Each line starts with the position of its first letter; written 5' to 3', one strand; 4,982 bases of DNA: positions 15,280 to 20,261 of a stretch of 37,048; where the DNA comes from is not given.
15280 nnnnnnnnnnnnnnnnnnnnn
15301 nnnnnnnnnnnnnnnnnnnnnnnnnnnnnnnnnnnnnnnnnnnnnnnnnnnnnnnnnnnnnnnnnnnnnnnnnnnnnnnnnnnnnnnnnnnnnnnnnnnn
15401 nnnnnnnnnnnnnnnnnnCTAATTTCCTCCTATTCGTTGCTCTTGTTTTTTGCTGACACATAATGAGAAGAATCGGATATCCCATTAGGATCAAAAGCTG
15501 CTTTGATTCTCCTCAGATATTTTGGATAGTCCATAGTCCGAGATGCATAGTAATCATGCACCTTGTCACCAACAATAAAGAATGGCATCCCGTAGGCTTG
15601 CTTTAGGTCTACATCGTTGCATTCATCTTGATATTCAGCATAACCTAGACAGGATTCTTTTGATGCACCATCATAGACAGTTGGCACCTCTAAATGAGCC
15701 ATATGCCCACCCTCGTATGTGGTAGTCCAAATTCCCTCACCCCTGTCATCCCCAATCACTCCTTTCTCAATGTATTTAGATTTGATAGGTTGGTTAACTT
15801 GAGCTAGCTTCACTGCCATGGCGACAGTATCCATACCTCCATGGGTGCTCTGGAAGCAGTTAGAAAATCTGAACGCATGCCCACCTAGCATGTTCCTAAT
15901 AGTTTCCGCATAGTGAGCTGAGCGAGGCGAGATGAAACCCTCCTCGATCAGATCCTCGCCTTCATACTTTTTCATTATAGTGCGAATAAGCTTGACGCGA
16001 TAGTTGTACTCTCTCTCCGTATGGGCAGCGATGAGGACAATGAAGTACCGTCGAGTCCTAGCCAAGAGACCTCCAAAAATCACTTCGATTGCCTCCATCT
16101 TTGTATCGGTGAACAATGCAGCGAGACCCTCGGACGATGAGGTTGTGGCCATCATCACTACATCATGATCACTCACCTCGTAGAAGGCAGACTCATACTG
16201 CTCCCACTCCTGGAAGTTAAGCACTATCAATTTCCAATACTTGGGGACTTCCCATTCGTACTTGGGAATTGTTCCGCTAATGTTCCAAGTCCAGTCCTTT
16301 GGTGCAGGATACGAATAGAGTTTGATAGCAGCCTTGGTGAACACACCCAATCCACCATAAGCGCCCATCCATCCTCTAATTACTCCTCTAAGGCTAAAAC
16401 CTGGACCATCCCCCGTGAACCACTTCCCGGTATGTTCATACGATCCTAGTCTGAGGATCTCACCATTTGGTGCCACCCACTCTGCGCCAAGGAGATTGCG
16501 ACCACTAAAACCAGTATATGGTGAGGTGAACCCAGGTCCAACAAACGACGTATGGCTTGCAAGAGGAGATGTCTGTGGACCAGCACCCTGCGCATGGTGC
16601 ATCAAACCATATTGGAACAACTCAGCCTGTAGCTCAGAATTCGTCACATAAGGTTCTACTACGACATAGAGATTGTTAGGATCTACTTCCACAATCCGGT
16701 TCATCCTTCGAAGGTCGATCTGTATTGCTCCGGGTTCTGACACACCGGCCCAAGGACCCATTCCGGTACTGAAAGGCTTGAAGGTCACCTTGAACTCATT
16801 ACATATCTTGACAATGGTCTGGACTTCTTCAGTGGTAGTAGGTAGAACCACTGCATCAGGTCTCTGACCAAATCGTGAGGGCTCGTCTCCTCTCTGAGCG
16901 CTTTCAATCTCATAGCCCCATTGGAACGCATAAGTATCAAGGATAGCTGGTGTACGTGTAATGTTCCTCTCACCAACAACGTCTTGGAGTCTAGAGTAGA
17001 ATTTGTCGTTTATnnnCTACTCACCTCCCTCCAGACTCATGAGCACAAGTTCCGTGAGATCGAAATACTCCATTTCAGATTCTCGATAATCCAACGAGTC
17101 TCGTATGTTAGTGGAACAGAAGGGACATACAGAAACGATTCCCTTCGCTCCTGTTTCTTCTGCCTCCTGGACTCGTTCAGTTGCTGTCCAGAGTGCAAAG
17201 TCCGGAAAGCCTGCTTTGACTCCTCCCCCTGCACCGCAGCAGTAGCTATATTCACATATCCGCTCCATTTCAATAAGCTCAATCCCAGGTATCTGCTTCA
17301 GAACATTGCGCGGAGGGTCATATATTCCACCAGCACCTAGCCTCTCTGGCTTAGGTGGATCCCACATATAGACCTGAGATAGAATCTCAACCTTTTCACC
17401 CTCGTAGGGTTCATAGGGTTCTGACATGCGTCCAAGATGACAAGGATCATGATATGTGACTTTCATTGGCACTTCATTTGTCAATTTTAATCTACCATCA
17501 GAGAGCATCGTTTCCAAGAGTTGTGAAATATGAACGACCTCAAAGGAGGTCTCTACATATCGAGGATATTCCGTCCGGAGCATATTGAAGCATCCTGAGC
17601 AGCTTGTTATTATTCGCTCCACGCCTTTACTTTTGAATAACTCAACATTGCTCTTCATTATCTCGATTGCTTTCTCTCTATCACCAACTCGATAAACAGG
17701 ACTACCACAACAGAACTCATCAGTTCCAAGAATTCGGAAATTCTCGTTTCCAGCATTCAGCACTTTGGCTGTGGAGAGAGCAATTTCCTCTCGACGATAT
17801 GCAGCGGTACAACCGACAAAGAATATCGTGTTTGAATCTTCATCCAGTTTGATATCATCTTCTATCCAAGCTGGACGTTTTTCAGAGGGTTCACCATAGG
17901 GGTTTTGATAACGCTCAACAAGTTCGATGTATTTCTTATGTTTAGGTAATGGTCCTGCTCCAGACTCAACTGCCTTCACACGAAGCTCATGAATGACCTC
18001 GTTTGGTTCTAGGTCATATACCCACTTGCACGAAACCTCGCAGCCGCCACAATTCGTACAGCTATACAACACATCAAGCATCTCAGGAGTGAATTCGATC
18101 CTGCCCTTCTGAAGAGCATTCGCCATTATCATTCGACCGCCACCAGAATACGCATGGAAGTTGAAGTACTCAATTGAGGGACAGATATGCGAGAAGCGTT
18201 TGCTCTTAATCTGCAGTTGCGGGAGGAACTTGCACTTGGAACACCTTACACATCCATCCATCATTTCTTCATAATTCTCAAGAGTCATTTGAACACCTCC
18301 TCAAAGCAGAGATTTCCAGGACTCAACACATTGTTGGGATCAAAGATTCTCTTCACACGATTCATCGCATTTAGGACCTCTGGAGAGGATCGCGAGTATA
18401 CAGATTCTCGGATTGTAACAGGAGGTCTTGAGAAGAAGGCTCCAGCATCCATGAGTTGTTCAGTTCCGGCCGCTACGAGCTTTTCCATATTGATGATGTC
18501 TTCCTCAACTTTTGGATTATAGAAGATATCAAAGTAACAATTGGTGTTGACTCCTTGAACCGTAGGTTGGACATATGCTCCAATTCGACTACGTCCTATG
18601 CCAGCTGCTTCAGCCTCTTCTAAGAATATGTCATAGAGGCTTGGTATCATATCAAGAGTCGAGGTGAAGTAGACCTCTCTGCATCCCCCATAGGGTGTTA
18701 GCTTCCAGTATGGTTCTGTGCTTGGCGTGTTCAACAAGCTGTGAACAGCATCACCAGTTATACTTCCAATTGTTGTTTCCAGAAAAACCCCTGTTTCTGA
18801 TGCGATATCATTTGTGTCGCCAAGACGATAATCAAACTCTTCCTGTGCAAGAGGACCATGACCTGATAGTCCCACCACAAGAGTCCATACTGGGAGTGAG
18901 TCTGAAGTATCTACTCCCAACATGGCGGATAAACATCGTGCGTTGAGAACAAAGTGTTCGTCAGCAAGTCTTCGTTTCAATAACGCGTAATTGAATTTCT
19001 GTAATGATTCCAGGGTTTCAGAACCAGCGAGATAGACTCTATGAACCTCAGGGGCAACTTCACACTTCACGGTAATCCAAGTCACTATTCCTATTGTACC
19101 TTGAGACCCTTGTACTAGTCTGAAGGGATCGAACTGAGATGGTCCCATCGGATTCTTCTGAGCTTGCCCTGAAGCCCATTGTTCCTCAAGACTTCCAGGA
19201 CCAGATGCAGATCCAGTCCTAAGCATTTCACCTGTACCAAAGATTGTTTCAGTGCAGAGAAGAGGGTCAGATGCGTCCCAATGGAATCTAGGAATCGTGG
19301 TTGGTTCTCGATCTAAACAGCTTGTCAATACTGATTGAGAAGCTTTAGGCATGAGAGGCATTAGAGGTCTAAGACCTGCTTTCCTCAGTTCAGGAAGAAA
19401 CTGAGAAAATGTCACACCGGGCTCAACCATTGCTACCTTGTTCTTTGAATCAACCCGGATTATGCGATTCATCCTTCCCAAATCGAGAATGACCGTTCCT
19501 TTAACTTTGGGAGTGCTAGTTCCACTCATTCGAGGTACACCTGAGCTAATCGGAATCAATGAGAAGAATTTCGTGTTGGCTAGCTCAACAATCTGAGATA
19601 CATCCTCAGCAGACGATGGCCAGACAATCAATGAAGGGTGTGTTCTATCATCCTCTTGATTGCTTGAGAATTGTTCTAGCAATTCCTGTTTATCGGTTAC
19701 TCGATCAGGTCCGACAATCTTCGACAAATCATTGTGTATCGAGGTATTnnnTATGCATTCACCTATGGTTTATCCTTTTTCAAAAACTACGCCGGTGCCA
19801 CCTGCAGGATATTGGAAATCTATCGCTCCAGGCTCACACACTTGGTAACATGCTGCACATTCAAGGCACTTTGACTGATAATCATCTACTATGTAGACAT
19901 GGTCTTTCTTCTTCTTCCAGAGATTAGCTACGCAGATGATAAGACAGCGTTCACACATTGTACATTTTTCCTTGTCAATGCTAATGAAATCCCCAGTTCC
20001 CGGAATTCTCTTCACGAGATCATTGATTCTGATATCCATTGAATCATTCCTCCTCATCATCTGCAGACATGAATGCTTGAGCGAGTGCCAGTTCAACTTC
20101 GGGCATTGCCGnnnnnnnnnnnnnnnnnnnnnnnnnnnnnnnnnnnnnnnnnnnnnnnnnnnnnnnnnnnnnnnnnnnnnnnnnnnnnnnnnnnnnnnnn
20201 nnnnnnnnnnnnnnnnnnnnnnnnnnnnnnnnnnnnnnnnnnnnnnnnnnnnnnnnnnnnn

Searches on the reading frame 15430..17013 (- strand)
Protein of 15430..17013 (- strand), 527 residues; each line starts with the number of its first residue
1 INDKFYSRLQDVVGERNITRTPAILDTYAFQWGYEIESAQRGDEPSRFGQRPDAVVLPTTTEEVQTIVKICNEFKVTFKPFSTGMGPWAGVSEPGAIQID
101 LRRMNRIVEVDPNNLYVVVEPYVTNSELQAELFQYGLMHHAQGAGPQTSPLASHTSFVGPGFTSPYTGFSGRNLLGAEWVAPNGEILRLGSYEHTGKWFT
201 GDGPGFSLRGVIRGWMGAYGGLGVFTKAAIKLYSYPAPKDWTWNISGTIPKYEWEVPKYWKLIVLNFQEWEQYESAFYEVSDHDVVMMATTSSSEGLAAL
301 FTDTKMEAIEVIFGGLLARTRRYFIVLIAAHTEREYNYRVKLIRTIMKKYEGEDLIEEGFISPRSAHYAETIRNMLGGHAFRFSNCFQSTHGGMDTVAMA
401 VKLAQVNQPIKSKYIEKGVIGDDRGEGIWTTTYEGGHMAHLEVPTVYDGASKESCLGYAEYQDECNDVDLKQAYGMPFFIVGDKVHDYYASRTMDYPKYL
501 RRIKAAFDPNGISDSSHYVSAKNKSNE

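Call 31: search_protein_families(library=pfam, proteins=[window:15430-17013:-], max_evalue=0.0001)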
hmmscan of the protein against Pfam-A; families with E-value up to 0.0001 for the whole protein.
window:15430-17013:- (527 aa): 1 family
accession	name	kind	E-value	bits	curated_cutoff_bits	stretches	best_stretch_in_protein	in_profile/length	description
PF01565.28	FAD_binding_4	-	1.2e-23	83.8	26.4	1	52-190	1-139/139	FAD binding domain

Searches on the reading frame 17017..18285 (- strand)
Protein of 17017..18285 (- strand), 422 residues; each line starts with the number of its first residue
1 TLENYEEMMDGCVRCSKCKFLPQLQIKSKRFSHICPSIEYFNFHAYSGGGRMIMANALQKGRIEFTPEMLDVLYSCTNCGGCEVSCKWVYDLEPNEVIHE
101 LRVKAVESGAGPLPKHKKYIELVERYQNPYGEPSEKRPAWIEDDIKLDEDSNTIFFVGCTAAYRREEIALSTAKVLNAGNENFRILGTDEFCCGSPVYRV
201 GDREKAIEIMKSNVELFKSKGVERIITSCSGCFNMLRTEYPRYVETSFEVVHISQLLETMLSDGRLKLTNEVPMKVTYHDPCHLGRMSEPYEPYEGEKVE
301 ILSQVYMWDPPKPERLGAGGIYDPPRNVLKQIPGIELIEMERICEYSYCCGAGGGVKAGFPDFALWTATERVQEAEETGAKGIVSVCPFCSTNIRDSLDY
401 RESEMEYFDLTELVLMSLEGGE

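Call 31: search_protein_families(library=pfam, proteins=[window:17017-18285:-], max_evalue=0.0001)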
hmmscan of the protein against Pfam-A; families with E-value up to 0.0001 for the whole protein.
window:17017-18285:- (422 aa): 2 families
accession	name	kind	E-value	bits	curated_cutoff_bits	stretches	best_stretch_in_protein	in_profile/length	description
PF02754.22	CCG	-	6e-38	129.3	20.6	2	155-237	3-85/85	Cysteine-rich domain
PF13183.11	Fer4_8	-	5.9e-09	36.8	27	1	9-87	2-65/68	4Fe-4S dicluster domain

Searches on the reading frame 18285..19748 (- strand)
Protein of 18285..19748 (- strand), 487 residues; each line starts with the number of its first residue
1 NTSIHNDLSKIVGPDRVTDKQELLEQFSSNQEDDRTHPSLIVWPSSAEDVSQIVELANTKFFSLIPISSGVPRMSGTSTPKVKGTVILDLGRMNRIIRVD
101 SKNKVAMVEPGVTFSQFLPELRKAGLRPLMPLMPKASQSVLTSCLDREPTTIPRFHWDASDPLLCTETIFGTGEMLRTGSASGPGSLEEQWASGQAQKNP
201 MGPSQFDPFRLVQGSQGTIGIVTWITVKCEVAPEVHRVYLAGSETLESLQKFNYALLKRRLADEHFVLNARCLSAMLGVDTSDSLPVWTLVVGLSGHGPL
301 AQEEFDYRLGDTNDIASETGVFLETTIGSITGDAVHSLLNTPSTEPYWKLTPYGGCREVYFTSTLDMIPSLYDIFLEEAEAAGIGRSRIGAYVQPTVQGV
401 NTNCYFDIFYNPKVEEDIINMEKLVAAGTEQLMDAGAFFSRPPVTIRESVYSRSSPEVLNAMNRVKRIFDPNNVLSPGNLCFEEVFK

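Call 31: search_protein_families(library=pfam, proteins=[window:18285-19748:-], max_evalue=0.0001)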
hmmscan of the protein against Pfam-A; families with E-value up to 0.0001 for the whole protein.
window:18285-19748:- (487 aa): 1 family
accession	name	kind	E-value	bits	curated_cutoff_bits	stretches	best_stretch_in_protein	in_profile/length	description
PF01565.28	FAD_binding_4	-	6.7e-15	55.4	26.4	1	38-127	1-87/139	FAD binding domain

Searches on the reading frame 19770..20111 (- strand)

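Call 32: search_protein_families(library=pfam, proteins=[window:19770-20111:-], max_evalue=0.0001)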
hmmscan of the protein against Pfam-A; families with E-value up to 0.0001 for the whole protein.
window:19770-20111:- (113 aa): 6 families
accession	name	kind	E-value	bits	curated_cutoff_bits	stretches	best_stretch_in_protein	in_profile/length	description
PF12837.12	Fer4_6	-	1.9e-07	31.1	25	0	42-64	1-23/24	4Fe-4S binding domain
PF12838.12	Fer4_7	-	8e-07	29.9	27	0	81-104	1-24/52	4Fe-4S dicluster domain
PF13187.11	Fer4_9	-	1.6e-06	28.5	27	1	49-97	1-52/52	4Fe-4S dicluster domain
PF13237.11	Fer4_10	-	4.5e-06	26.9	25.5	1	43-92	2-52/53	4Fe-4S dicluster domain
PF00037.32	Fer4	-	9e-06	25.7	21.1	0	79-97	5-23/24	4Fe-4S binding domain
PF12797.12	Fer4_2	-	1.6e-05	25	24.5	0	43-60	3-20/22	4Fe-4S binding domain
